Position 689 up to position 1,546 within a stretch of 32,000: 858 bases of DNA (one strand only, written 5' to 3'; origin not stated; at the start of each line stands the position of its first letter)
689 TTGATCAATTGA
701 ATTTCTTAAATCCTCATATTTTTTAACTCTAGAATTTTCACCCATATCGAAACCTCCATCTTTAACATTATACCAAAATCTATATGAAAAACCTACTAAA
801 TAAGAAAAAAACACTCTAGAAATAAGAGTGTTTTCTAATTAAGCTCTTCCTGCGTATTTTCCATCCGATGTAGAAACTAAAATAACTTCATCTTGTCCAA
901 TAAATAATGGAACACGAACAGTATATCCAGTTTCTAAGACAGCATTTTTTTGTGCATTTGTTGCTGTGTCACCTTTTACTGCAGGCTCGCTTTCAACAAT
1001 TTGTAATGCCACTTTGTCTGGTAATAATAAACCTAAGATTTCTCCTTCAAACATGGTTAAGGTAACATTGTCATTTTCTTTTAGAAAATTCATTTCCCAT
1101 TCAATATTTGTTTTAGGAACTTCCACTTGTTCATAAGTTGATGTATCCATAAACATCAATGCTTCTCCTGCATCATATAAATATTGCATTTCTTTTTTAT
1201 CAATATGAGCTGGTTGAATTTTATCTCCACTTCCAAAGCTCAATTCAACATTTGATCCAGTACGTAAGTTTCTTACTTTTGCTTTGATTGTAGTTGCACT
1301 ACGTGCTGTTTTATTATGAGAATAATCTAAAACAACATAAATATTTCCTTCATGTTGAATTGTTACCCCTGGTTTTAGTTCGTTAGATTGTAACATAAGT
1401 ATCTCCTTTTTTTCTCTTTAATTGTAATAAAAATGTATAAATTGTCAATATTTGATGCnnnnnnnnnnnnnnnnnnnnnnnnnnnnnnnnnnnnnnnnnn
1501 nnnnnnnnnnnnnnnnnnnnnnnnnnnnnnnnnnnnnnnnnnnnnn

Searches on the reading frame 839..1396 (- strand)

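Call 24: search_protein_families(library=pfam, proteins=[window:839-1396:-], max_evalue=0.001)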
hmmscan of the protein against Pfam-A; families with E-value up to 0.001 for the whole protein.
window:839-1396:- (185 aa): 3 families
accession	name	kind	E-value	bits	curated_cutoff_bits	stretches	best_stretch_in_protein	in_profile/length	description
PF09285.17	Elong-fact-P_C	-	3.6e-23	81.4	25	1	129-184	1-56/56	Elongation factor P, C-terminal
PF01132.26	EFP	-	3.2e-22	78.7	27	1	68-121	1-54/54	Elongation factor P (EF-P) OB domain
PF08207.18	EFP_N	-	3.1e-18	66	23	1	4-60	2-58/58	Elongation factor P (EF-P) KOW-like domain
